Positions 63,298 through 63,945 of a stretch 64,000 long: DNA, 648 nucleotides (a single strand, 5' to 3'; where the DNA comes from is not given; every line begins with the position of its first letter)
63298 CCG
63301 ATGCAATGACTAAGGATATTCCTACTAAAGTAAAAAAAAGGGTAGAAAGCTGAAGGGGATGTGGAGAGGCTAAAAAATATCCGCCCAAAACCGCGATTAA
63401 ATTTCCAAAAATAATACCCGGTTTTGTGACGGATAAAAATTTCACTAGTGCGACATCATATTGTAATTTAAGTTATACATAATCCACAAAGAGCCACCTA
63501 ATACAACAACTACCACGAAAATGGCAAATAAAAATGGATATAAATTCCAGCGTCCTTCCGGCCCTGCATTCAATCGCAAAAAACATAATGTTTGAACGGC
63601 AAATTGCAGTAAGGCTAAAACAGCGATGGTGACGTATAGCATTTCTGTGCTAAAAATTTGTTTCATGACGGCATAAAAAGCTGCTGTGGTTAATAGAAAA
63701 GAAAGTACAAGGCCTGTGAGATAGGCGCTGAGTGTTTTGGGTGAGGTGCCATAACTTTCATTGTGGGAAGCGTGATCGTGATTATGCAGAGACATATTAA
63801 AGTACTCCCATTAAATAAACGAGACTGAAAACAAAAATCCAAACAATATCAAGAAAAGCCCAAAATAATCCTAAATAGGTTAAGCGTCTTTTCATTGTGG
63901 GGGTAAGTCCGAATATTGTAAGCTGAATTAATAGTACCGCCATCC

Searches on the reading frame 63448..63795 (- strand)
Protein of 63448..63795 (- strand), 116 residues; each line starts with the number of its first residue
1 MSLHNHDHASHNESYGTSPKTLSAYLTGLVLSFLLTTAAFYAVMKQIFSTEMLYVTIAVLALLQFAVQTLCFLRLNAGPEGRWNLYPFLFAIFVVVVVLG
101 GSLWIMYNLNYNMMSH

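Call 29: search_protein_families(library=pfam, proteins=[window:63448-63795:-], max_evalue=0.0001)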
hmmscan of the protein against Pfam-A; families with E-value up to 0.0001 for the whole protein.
window:63448-63795:- (116 aa): 1 family
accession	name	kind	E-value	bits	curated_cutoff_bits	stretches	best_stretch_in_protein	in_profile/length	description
PF03626.19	COX4_pro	-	1.5e-09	38.5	28.9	1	27-98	2-71/72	Prokaryotic Cytochrome C oxidase subunit IV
